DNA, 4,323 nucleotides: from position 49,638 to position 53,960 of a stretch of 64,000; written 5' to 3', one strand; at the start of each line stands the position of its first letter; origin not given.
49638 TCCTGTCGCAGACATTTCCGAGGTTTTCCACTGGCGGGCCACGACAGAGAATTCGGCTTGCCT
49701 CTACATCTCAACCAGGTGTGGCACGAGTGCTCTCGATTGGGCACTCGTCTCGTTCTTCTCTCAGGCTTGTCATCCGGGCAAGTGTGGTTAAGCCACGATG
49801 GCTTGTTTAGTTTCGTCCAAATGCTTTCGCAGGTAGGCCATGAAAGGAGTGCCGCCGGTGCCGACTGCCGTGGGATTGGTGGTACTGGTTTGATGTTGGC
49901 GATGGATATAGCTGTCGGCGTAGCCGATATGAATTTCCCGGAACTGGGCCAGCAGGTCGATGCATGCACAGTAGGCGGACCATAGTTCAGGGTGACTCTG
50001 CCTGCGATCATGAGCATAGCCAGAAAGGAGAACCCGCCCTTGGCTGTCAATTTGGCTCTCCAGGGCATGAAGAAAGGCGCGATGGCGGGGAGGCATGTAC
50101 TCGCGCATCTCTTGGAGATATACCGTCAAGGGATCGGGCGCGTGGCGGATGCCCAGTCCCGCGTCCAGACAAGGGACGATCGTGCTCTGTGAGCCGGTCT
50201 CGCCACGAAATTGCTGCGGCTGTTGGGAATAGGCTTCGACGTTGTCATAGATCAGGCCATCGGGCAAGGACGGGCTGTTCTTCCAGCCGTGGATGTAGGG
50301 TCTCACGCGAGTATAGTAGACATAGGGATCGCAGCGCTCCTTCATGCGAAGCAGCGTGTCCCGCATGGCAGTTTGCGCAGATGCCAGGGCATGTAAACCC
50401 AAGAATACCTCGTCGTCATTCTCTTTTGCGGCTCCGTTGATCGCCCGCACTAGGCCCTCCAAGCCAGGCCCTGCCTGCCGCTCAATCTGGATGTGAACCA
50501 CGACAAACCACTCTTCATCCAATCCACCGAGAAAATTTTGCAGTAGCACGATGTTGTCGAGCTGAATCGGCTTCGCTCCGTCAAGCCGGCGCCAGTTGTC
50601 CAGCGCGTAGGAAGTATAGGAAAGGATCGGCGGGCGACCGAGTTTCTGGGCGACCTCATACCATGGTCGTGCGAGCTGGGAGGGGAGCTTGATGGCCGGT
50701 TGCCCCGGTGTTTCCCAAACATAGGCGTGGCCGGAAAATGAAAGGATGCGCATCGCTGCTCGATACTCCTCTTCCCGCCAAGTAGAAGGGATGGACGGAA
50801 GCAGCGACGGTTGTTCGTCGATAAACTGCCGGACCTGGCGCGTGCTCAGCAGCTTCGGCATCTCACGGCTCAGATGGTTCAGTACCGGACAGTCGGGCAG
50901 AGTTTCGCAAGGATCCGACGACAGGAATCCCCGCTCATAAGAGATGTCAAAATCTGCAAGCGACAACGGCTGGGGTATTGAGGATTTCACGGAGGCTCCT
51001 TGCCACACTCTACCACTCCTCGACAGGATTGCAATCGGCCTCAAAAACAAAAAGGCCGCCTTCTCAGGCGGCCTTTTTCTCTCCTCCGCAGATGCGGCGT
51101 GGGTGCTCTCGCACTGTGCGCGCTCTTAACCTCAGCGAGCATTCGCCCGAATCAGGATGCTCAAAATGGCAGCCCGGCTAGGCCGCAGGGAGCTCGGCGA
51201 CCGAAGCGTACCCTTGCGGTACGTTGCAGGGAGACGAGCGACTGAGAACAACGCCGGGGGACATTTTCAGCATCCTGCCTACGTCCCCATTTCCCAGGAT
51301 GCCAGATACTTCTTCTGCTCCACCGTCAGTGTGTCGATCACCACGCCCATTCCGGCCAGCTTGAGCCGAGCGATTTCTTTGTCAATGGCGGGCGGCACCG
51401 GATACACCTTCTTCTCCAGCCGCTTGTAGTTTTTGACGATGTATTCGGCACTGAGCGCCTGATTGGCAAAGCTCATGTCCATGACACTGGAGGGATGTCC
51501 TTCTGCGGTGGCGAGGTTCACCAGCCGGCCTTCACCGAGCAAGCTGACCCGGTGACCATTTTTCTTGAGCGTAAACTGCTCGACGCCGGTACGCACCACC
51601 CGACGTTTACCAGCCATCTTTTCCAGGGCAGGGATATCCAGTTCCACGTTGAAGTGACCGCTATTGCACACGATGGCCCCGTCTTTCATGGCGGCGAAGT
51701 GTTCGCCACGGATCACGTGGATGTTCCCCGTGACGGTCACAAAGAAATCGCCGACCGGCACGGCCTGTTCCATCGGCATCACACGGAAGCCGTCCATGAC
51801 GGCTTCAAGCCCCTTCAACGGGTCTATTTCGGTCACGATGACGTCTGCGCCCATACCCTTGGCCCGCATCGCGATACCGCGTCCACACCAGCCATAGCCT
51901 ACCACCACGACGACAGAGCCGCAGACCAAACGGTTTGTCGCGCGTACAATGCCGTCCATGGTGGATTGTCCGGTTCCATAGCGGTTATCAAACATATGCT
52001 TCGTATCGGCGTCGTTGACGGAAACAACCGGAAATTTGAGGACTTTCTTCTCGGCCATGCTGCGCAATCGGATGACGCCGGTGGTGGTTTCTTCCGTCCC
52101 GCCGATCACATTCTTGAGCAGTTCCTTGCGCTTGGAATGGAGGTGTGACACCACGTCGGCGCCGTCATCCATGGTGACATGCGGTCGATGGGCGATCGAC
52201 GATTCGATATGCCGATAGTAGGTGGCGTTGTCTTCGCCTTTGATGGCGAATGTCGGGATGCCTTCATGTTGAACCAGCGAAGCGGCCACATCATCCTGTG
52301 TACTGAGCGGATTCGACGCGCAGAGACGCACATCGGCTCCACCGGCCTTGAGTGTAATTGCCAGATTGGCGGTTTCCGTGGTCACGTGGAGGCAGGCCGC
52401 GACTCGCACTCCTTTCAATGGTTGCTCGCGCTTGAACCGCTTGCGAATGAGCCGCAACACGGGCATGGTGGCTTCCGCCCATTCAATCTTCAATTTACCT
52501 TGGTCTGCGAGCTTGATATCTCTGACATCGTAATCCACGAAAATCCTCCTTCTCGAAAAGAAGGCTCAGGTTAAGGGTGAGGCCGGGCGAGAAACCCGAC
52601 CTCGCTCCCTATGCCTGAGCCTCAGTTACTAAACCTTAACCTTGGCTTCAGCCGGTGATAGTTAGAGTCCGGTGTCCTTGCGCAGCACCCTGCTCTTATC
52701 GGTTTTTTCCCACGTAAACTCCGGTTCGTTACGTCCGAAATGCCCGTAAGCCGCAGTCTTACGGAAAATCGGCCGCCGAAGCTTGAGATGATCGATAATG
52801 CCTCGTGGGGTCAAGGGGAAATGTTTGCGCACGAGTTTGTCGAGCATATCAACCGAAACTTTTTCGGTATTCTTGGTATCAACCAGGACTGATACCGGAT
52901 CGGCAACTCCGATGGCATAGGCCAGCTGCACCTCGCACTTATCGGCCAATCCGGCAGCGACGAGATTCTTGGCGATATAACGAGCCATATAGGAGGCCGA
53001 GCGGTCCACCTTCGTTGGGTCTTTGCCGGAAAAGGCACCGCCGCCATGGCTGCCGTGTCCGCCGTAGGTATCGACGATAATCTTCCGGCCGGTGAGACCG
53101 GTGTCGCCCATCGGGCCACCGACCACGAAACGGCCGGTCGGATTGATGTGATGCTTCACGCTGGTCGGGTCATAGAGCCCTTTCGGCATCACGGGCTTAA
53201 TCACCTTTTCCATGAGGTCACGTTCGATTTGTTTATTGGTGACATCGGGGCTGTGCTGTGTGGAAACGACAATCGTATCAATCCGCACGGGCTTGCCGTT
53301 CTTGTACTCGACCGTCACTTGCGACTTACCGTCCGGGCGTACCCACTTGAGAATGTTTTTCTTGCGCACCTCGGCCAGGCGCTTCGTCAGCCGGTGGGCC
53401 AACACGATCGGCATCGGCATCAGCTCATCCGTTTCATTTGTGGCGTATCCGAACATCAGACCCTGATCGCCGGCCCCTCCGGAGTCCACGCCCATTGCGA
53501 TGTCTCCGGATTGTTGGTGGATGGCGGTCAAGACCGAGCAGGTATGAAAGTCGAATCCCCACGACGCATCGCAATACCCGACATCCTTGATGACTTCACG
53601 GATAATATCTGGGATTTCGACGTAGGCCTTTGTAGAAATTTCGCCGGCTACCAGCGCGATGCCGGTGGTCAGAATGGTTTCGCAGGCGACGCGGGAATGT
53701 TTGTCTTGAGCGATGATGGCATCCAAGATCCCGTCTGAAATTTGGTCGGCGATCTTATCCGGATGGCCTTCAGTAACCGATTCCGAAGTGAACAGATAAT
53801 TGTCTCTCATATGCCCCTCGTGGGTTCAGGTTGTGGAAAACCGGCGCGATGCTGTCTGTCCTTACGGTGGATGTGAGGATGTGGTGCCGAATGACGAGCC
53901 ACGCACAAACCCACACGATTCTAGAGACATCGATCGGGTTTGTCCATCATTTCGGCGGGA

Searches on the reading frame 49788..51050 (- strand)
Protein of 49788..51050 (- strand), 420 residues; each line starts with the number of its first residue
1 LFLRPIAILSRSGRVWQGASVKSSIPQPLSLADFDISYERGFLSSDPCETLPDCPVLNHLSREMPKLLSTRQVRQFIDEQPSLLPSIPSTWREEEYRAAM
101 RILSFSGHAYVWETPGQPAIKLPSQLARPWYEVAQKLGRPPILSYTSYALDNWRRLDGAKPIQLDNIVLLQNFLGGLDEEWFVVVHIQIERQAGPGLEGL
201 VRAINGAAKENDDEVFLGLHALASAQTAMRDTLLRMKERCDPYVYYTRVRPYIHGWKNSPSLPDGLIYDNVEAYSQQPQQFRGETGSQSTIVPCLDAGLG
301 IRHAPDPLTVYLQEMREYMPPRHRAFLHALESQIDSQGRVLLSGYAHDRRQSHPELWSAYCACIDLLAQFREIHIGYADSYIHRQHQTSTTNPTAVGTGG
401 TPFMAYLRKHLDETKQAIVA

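Call 56: search_protein_families(library=pfam, proteins=[window:49788-51050:-])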
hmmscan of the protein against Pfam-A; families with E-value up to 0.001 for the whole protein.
window:49788-51050:- (420 aa): 1 family
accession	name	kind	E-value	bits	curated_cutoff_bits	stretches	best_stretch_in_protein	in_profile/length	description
PF01231.23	IDO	-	3.8e-86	289.9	26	1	31-417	2-412/412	Indoleamine 2,3-dioxygenase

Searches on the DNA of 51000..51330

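Call 74: search_rna_families(source=window, start=51000, end=51330, threshold=evalue, max_evalue=1)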
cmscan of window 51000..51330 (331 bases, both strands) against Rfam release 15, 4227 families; matches with E-value up to 1: 16.
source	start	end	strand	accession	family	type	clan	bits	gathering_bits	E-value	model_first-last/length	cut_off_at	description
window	51046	51108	-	RF01859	Phe_leader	Cis-reg; leader;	-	24.6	55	0.049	1-125/125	no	Phenylalanine leader peptide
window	51035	51086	+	RF02066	STnc320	Gene; sRNA;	-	21.8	50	0.068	1-55/55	no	Salmonella enterica sRNA STnc320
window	51042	51125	-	RF02069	STnc70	Gene; sRNA;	-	21.6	40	0.023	1-149/149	no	Enterobacterial sRNA STnc70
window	51043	51123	-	RF01409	STnc250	Gene; sRNA;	-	21.1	42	0.057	1-94/94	no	STnc250 Hfq binding RNA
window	51050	51078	+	RF00106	RNAI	Gene; antisense;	-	20.7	47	0.1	72-100/102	no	RNAI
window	51000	51081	+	RF01859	Phe_leader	Cis-reg; leader;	-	20.7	55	0.35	20-125/125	5'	Phenylalanine leader peptide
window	51000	51079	+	RF00126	ryfA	Gene; sRNA;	-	20.2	80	0.0031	221-296/296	5'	ryfA RNA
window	51047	51133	-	RF02891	AgrB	Gene; antisense;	-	19.8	40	0.48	1-84/84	no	ArsR-gov region gene B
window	51049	51077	-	RF00106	RNAI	Gene; antisense;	-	19.7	47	0.18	72-100/102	no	RNAI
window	51045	51102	-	RF00506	Thr_leader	Cis-reg; leader;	-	19.5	55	0.21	1-118/118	no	Threonine operon leader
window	51000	51081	+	RF02356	BjrC1505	Gene; sRNA;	-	19.3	50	0.17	73-140/140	5'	Alphaproteobacterial sRNA BjrC1505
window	51040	51205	-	RF02609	BSR0602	Gene; sRNA;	-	18.6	191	0.042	1-169/169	no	Brucella sRNA 0602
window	51000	51079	+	RF00512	Leu_leader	Cis-reg; leader;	-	18.2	50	0.21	23-148/148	5'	Leucine operon leader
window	51049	51078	+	RF00506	Thr_leader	Cis-reg; leader;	-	18.1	55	0.45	82-114/118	no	Threonine operon leader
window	51049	51117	-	RF02552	RcsR1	Gene; sRNA;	-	17.3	60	0.35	1-96/96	no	RcsR1 sRNA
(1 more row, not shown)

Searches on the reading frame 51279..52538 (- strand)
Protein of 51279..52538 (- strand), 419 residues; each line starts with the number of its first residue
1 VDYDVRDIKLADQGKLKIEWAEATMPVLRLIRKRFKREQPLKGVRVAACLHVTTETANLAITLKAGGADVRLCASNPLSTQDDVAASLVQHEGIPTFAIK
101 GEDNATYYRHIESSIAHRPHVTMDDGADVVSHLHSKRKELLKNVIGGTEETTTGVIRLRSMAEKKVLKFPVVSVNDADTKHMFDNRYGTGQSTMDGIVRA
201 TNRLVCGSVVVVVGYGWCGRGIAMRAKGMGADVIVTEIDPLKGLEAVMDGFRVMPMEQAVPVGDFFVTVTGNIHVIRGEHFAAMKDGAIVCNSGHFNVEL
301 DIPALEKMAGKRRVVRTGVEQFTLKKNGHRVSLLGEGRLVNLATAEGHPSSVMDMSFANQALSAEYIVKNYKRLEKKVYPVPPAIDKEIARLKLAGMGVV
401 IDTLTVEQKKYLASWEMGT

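Call 54: find_related_loci(query=window:51279-52538:-, collection=metagenome_contigs, flank=2000)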
Query window:51279-52538:- (419 aa) in metagenome_contigs; peptide patterns used: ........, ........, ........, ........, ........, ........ (x = any residue, [..] = any of these).
600 stretches matched a pattern (row limit reached: there are more); 598 encode a relative of the query (tblastn E <= 1e-3); the best 80 are kept; 80 distinct loci.
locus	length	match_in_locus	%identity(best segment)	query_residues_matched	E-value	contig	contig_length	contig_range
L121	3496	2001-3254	84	1-419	0e+0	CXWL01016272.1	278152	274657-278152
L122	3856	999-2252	83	1-419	0e+0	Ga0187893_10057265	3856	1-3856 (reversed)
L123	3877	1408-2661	76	1-419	0e+0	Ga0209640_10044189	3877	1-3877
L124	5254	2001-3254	73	1-419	0e+0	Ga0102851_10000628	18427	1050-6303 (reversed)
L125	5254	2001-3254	73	1-419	0e+0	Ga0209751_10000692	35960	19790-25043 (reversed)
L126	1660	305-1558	72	1-419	0e+0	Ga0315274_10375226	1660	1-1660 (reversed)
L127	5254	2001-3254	71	1-419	0e+0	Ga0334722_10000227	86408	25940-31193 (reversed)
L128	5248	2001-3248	70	3-419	0e+0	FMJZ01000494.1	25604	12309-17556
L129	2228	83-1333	71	2-419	0e+0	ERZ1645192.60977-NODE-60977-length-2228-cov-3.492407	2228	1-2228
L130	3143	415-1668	69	1-419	0e+0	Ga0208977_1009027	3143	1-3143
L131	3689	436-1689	71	1-419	0e+0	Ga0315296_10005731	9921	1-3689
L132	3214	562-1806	71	4-419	0e+0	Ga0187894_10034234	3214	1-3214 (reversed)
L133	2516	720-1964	70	4-419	0e+0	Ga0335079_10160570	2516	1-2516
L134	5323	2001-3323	67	1-419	0e+0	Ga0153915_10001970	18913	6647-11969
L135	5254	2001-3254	69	1-419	0e+0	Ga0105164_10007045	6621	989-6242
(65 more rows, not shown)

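Call 56: search_protein_families(library=pfam, proteins=[window:51279-52538:-])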
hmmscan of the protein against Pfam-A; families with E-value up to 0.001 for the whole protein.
window:51279-52538:- (419 aa): 4 families
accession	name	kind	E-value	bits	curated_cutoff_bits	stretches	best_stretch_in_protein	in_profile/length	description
PF05221.23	AdoHcyase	-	1.6e-64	218.4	25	2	2-136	1-139/299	S-adenosyl-L-homocysteine hydrolase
PF00670.27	AdoHcyase_NAD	-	4.4e-51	173.7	27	1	185-346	1-161/162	S-adenosyl-L-homocysteine hydrolase, NAD binding domain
PF02826.25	2-Hacid_dh_C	-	1e-08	35.2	25.1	1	204-295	33-128/178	D-isomer specific 2-hydroxyacid dehydrogenase, NAD binding domain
PF07991.19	KARI_N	-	0.0001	22.3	20.6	1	208-300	5-101/165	Acetohydroxy acid isomeroreductase, NADPH-binding domain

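Call 85: find_encoding_contigs(protein=window:51279-52538:-, flank=1000, max_places=3)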
Protein window:51279-52538:- (419 aa): no gene with exactly this product is on record in the collection.

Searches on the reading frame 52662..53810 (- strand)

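Call 56: search_protein_families(library=pfam, proteins=[window:52662-53810:-])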
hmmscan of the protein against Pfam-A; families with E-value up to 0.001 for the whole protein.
window:52662-53810:- (382 aa): 3 families
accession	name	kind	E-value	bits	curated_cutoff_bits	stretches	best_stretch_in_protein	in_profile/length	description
PF02773.21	S-AdoMet_synt_C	-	1.2e-67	226.6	25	1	230-369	1-138/138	S-adenosylmethionine synthetase, C-terminal domain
PF02772.21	S-AdoMet_synt_M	-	6.7e-53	178.3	29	1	112-228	3-120/120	S-adenosylmethionine synthetase, central domain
PF00438.25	S-AdoMet_synt_N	-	2.2e-42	144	33.1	1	4-101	1-98/99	S-adenosylmethionine synthetase, N-terminal domain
